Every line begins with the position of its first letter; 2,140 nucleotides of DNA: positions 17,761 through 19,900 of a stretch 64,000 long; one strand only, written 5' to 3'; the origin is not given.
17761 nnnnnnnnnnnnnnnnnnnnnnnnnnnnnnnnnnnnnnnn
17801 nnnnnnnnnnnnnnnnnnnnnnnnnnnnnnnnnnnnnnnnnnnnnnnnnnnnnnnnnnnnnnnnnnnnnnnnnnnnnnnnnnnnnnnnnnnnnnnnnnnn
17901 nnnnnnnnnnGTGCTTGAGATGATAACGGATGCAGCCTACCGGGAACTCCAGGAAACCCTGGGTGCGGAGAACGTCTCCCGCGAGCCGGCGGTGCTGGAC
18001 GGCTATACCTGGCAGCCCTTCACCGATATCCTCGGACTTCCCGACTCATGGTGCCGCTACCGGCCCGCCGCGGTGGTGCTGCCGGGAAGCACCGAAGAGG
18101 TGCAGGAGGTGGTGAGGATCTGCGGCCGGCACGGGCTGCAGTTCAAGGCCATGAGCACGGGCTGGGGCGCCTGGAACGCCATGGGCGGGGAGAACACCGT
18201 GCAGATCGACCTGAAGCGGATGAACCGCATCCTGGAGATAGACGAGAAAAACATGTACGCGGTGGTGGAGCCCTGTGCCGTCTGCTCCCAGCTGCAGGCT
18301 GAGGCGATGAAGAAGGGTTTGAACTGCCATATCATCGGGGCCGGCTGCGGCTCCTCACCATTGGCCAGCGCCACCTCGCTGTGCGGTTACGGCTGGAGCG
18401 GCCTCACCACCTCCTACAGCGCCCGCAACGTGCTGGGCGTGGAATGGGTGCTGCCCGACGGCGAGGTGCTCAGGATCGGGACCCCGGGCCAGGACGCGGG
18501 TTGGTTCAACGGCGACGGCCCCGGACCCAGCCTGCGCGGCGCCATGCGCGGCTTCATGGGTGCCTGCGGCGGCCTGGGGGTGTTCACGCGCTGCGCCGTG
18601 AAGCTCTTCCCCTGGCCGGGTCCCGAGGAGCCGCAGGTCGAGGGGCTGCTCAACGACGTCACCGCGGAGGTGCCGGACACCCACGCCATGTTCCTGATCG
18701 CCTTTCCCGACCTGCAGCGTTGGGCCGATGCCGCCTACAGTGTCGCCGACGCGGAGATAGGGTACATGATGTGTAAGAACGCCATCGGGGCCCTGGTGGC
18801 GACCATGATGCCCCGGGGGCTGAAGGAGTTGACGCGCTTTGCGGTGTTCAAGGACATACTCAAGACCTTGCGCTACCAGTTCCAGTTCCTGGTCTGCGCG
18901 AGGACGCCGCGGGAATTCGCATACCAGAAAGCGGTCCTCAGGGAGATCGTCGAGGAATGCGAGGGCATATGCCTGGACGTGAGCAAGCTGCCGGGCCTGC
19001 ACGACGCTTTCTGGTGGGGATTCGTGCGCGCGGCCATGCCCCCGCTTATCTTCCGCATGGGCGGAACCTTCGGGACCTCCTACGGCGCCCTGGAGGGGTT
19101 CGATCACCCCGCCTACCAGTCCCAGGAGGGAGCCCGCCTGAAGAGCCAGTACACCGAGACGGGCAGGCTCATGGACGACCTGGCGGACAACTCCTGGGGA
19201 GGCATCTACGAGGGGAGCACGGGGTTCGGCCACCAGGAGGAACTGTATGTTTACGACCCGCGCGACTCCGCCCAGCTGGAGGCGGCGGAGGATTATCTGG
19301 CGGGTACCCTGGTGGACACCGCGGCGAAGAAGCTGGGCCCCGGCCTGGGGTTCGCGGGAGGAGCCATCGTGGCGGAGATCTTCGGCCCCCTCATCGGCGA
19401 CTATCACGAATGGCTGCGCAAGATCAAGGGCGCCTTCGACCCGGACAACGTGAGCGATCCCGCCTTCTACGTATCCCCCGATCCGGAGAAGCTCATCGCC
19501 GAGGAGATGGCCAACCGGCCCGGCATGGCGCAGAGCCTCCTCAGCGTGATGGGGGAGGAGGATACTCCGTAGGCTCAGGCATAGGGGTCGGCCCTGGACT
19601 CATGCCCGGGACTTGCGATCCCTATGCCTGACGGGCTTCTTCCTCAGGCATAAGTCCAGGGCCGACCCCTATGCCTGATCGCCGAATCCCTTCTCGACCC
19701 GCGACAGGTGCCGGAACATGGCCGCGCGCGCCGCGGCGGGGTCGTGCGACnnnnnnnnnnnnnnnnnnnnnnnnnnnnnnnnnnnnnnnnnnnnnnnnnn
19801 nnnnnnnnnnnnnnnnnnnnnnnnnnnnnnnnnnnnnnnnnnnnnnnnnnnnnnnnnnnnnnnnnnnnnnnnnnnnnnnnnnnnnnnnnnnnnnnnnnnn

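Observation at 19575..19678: Dispersed ~35-bp palindromic repeat family (3 copies; two in opposite orientation forming a double hairpin between convergent genes)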

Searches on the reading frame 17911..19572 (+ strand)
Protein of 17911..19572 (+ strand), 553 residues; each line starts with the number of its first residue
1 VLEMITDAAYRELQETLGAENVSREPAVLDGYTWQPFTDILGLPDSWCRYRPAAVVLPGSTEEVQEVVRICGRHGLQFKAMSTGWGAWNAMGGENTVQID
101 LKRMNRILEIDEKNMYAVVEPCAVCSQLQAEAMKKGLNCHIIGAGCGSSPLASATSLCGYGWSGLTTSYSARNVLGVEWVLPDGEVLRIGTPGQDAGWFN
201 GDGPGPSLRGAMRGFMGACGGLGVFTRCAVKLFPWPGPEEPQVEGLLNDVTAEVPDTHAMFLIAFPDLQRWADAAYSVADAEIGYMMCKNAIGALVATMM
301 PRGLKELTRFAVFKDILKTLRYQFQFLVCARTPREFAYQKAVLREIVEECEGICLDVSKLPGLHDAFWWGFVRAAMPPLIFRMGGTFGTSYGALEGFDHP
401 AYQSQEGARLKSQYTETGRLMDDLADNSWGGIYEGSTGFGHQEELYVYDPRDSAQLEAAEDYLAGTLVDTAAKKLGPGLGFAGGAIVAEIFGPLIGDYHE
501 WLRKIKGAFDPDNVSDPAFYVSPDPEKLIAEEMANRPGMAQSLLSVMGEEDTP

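Call 20: find_encoding_contigs(protein=window:17911-19572:+, flank=4000, max_places=10)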
Protein window:17911-19572:+ (553 aa): no gene with exactly this product is on record in the collection.
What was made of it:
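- Tried and rejected: An exact look-up of the FAD oxidase failed (call 20).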

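Call 27: find_homologous_proteins(query=window:17911-19572:+)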
Query window:17911-19572:+ (553 aa): 3051 proteins with E <= 0.001 among 8000 candidates; the best 120 are listed.
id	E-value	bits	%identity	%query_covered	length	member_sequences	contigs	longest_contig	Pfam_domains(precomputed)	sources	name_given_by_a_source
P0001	0.0e+0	1169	89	99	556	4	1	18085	PF01565.29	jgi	-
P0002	7.9e-248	842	64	99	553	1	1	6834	PF01565.29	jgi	jgi:glycolate oxidase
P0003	1.3e-246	838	62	99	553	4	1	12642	PF01565.29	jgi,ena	-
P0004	4.4e-246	836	65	98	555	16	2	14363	PF01565.29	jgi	jgi:glycolate oxidase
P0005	1.2e-243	828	64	99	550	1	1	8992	PF01565.29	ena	-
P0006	1.4e-242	825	62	99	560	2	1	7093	PF01565.29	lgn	-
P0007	4.3e-242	823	63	99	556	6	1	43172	PF01565.29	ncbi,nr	ncbi:MAG: FAD-binding oxidoreductase [Actinobacteria bacterium]|nr:FAD-binding oxidoreductase [Actin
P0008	1.8e-241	821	63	99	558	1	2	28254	PF01565.29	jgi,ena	jgi:glycolate oxidase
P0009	1.9e-241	821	63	99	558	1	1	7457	PF01565.29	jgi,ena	-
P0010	2.3e-241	821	62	99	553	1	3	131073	PF01565.29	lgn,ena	-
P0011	7.0e-240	816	62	99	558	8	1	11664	PF01565.29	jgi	-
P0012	4.4e-239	813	62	98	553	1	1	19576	PF01565.29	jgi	jgi:glycolate oxidase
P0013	2.6e-238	810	61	99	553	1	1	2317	PF01565.29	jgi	jgi:glycolate oxidase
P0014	5.2e-238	809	64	98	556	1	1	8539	PF01565.29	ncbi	-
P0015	5.4e-235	800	62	99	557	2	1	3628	PF01565.29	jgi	jgi:glycolate oxidase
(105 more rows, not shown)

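Call 28: find_encoding_contigs(protein=P0001, flank=10000, max_places=4)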
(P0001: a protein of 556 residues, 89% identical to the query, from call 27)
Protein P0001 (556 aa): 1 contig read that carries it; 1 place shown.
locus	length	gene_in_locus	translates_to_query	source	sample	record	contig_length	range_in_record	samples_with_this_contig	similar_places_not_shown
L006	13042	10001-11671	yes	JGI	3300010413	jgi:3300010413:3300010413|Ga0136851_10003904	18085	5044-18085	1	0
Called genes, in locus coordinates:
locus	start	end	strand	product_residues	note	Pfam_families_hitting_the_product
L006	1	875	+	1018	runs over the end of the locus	PF04879:Molybdop_Fe4S4, PF00384:Molybdopterin, PF01568:Molydop_binding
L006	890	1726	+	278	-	PF12797:Fer4_2 (faint), PF12837:Fer4_6 (faint), PF13187:Fer4_9 (faint), PF13247:Fer4_11, PF12838:Fer4_7 (weak), PF13237:Fer4_10 (weak)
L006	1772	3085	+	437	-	PF13375:RnfC_N, PF01512:Complex1_51K, PF10531:SLBB, PF12838:Fer4_7 (weak), PF13237:Fer4_10 (weak), PF13534:Fer4_17 (faint)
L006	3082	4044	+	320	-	PF03116:NQR2_RnfD_RnfE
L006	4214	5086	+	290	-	PF24859:FdhE_central (weak)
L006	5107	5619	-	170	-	PF01980:TrmO_N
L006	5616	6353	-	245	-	PF00440:TetR_N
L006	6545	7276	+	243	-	-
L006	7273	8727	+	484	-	PF01565:FAD_binding_4, PF02913:FAD-oxidase_C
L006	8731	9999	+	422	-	PF13183:Fer4_8 (weak), PF02754:CCG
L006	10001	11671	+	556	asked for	PF01565:FAD_binding_4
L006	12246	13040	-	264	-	?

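Call 29: find_encoding_contigs(protein=P0004, flank=5000, max_places=3)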
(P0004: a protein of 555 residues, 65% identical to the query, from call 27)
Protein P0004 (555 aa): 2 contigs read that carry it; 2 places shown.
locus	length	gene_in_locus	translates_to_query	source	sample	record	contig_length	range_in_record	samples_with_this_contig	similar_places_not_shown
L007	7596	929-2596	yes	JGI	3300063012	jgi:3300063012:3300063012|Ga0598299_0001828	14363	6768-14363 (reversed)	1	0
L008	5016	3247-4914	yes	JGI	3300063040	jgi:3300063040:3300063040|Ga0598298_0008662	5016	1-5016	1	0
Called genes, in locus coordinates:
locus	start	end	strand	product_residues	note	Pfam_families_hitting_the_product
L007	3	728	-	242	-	?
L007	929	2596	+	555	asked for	PF01565:FAD_binding_4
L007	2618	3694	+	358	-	-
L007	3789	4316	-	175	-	PF01625:PMSR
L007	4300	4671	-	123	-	PF01641:SelR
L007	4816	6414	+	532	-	PF07992:Pyr_redox_2 (faint), PF01266:DAO, PF04324:Fer2_BFD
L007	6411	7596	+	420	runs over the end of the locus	PF00070:Pyr_redox (faint), PF00890:FAD_binding_2 (weak), PF01266:DAO (faint), PF07992:Pyr_redox_2, PF12831:FAD_oxidored (weak), PF13450:NAD_binding_8 (faint), PF13738:Pyr_redox_3 (weak)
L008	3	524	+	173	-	?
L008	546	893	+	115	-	-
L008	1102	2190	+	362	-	-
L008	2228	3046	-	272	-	PF00512:HisKA, PF02518:HATPase_c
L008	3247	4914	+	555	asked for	PF01565:FAD_binding_4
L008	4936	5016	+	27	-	?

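Call 34: search_protein_families(library=pfam, proteins=[window:17911-19572:+])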
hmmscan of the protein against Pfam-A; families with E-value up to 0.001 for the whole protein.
window:17911-19572:+ (553 aa): 1 family
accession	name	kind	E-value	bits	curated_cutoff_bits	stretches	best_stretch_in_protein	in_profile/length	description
PF01565.28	FAD_binding_4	-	1.1e-24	87.2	26.4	1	52-189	1-138/139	FAD binding domain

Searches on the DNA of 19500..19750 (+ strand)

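Call 49: search_dna_similar(query=window:19565-19690:+, collection=plasmids, mode=distant, max_evalue=0.01)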
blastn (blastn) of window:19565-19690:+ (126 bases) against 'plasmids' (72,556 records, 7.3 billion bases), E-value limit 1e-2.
No match.

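Call 67: build_rna_model(alignment_id=A2, structure=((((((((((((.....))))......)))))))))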
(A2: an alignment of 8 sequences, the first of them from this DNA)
Model R1 built from alignment A2 (8 sequences, 35 columns); structure: as given.
model positions 35; base pairs 12; branch points 0; effective number of sequences 8; information 1.5 bits per position. Calibrated on 0.2 Mb of random sequence (short: E-values are rough).
structure used (alignment columns):
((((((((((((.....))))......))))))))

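Call 68: search_with_rna_model(model_id=R1, source=window, filters=off, max_evalue=10, show_alignments=0)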
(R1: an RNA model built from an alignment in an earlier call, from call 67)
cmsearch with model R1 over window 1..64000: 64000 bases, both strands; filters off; matches with E-value up to 10: 54.
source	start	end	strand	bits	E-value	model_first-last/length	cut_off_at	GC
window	19644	19678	-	62.1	2.4e-15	1-35/35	no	0.6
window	44579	44613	+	60.8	5.7e-15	1-35/35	no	0.63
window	19575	19609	+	58.9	2e-14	1-35/35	no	0.69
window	19644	19678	+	19.2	0.0045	1-35/35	no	0.6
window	44579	44613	-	19.2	0.0045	1-35/35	no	0.63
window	19575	19609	-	14.6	0.09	1-35/35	no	0.69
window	51099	51121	+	12.8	0.3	1-35/35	no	0.74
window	16026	16064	+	12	0.52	1-35/35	no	0.67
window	53446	53466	+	11.5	0.7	8-28/35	no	0.67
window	51099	51121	-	11.2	0.87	1-35/35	no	0.74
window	27904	27930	-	11.1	0.92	1-35/35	no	0.7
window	27904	27930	+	10.7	1.2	1-35/35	no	0.7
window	31498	31509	+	10.3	1.6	1-35/35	no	0.83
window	1518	1540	-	10.2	1.6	1-35/35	no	0.65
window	36034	36061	+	10.2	1.6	1-35/35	no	0.54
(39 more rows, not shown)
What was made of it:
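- Checked: The next independent hit scores 12.8 bits (call 68).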

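Call 69: search_with_rna_model(model_id=R1, sources=[L001, L002, L003, L004, L005, L006, L007, L008], filters=off, max_evalue=10)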
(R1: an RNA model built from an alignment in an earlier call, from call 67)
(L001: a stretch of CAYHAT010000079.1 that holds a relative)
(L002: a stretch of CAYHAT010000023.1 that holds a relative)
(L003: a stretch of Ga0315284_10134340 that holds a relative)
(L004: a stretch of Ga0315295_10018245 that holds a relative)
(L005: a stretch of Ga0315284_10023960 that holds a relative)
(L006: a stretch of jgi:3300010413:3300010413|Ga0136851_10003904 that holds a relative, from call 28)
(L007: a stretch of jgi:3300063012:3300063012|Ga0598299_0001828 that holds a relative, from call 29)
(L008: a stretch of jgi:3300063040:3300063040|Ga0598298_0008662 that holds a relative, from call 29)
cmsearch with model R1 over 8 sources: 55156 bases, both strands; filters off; matches with E-value up to 10: 61.
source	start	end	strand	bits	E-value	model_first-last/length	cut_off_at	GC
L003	837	871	-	60.9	4.6e-15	1-35/35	no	0.66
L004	4410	4444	-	60.9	4.6e-15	1-35/35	no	0.66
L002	1455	1489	+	60.8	5.1e-15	1-35/35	no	0.69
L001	1563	1597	+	60.2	7.2e-15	1-35/35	no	0.69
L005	1861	1895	-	60.2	7.2e-15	1-35/35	no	0.69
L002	1704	1738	-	58.9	1.7e-14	1-35/35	no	0.66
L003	877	911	-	55.6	1.5e-13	1-35/35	no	0.66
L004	4450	4484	-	55.6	1.5e-13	1-35/35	no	0.66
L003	837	871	+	14.4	0.088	1-35/35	no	0.66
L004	4410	4444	+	14.4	0.088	1-35/35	no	0.66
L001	1563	1597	-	14.4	0.089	1-35/35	no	0.69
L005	1861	1895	+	14.4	0.089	1-35/35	no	0.69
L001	2157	2181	+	14.3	0.095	1-35/35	no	0.68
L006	6659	6678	-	11.9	0.47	1-35/35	no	0.75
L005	8449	8474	+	10.8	0.96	1-35/35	no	0.81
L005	8449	8474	-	10.5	1.2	1-35/35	no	0.81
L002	1455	1489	-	9.8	1.8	1-35/35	no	0.69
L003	877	911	+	9.6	2.1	1-35/35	no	0.66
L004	4450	4484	+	9.6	2.1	1-35/35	no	0.66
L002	4384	4413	+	9.6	2.1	1-35/35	no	0.63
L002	4384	4413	-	9.4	2.4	1-35/35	no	0.63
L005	8147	8168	-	9.2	2.7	1-35/35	no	0.59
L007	5956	5985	-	9.2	2.7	1-35/35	no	0.77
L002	4906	4928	-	9.1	2.9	1-35/35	no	0.78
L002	1204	1228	+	9.1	2.9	1-35/35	no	0.72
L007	6980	6988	-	8.7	3.8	11-19/35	no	0.89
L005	8147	8168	+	8.4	4.6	1-35/35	no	0.59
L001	1070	1093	-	8.3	5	1-35/35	no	0.79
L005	2365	2388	+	8.3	5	1-35/35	no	0.79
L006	5319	5355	-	8.2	5.5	1-35/35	no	0.78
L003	264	299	+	8.1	5.6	1-35/35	no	0.47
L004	3837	3872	+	8.1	5.6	1-35/35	no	0.47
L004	287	296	+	8.1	5.8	1-35/35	no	0.7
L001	3387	3399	+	8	6.2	9-21/35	no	0.77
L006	37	63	-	7.9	6.3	1-35/35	no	0.78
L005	6617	6642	+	7.9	6.5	1-35/35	no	0.69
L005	6744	6756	+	7.8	6.8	1-35/35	no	0.69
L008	1790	1819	+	7.8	6.9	1-35/35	no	0.73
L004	287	296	-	7.8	6.9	1-35/35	no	0.7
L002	4777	4791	+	7.7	7.2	1-35/35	no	0.6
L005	8221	8234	+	7.7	7.2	1-35/35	no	0.79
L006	539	562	-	7.7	7.4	1-35/35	no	0.67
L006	4705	4739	-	7.7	7.5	1-35/35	no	0.6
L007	7132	7170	-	7.6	7.7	1-35/35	no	0.67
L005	6744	6756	-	7.6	8.1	1-35/35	no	0.69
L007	1529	1544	+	7.6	8.1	1-35/35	no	0.69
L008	3847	3862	+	7.6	8.1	1-35/35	no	0.69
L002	6900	6912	-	7.5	8.2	1-35/35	no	0.85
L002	4777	4791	-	7.5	8.5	1-35/35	no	0.6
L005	8221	8234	-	7.5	8.6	1-35/35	no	0.79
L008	1200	1213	+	7.5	8.6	1-35/35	no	0.86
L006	6973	6985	-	7.4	8.9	1-35/35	no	0.69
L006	3227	3253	-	7.4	8.9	1-35/35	no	0.52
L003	21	47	+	7.4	9.2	1-35/35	no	0.52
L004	3594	3620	+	7.4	9.2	1-35/35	no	0.52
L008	214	249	+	7.4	9.2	7-29/35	no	0.67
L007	1970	2004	-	7.4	9.2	1-35/35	no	0.69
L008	4288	4322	-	7.4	9.2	1-35/35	no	0.69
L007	1529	1544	-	7.3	9.5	1-35/35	no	0.69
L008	3847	3862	-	7.3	9.5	1-35/35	no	0.69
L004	2493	2521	+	7.3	9.7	1-35/35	no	0.62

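Call 78: search_with_rna_model(model_id=R1, sources=[L019, L020, L021, L022], filters=off, max_evalue=0.5)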
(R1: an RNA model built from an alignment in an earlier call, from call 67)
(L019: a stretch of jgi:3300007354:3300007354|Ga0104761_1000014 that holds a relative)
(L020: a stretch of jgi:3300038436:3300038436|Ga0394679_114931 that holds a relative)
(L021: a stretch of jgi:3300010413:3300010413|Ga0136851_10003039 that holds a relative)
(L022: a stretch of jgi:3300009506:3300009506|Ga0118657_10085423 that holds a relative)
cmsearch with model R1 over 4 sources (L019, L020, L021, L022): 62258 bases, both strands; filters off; matches with E-value up to 0.5: 4.
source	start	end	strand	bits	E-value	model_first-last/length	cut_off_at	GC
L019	981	1015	+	60.8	5.5e-15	1-35/35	no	0.63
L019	981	1015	-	19.2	0.0044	1-35/35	no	0.63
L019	7501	7523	+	12.8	0.29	1-35/35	no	0.74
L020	1609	1631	+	12.8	0.29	1-35/35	no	0.74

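Call 81: search_with_rna_model(model_id=R1, sources=[L023], filters=off, max_evalue=0.5)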
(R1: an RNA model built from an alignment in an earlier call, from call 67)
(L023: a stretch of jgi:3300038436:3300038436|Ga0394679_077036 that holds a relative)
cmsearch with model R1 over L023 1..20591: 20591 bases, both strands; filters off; matches with E-value up to 0.5: 0.
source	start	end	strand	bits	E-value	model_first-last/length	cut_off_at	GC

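Call 90: search_with_rna_model(model_id=R1, sources=[L024, L025, L026, L027], filters=off, max_evalue=0.5)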
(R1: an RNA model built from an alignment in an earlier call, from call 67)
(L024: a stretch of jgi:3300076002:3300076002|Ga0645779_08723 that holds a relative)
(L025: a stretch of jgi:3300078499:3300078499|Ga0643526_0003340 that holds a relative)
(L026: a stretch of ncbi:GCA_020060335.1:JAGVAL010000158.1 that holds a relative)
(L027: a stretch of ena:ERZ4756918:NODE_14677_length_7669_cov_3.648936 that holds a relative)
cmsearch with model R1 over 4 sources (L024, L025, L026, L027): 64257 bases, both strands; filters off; matches with E-value up to 0.5: 9.
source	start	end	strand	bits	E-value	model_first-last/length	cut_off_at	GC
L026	8732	8766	-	56.6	9.3e-14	1-35/35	no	0.57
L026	4537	4571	+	53.4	7.7e-13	1-35/35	no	0.63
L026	8622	8656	+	52.7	1.2e-12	1-35/35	no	0.57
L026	4610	4644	+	50.8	4.3e-12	1-35/35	no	0.6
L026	11462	11496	-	43.4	5.5e-10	1-35/35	no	0.57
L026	11424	11452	-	37.4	2.8e-08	4-32/35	no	0.62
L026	8732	8766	+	19.2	0.0046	1-35/35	no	0.57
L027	4960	4994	-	13.7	0.17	1-35/35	no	0.77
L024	15360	15400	-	12.6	0.33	1-35/35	no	0.66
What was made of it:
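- L026 came from an unbiased look-up and carries six units in 20 kb at 37-57 bits (call 90).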

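Call 101: search_with_rna_model(model_id=R1, sources=[L028, L029], filters=off, max_evalue=0.5)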
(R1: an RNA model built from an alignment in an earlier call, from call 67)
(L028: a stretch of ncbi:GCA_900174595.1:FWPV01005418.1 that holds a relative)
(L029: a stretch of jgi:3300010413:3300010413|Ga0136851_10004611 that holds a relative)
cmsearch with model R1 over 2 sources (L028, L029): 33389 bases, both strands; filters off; matches with E-value up to 0.5: 1.
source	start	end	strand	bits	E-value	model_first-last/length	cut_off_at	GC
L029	10194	10234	-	12.5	0.19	1-35/35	no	0.66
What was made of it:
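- About 120 kb of unselected DNA from relatives holds no A unit, so the distribution across species is patchy (calls 69, 78, 90, 101).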

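Call 107: search_rna_families(source=window, start=19500, end=19750, threshold=evalue, max_evalue=1)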
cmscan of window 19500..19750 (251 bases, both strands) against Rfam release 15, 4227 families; matches with E-value up to 1: 8.
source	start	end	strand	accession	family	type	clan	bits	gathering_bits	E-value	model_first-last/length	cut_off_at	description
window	19569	19677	-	RF01016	mir-584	Gene; miRNA;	-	34.8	80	9.7e-06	1-97/97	no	mir-584 microRNA precursor family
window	19576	19677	+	RF03836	mir-3547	Gene; miRNA;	-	29.2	77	0.0016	1-88/88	no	mir-3547 microRNA precursor family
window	19572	19681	+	RF03791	mir-4526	Gene; miRNA;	-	27.1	100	0.0033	1-87/87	no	mir-4526 microRNA precursor family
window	19586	19667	-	RF03599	MIR1883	Gene; miRNA;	-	24.8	128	0.019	1-118/118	no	MIR1883 microRNA precursor family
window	19536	19750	+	RF02649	Trans44_sRNA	Gene; sRNA;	-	22.1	108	0.00057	1-265/267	3'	Ruegeria trans44 sRNA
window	19568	19684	+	RF01023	mir-940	Gene; miRNA;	-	20.1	106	0.9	1-94/94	no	mir-940 microRNA precursor family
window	19555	19694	+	RF03949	mir-8830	Gene; miRNA;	-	18.6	76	0.91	1-95/95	no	mir-8830 microRNA precursor family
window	19588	19664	+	RF00873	mir-550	Gene; miRNA;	-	18.3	81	0.24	1-85/85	no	mir-550 microRNA precursor family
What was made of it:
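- On Any Rfam RNA family: Only far sub-threshold matches to generic miRNA-precursor hairpins appear (call 107).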
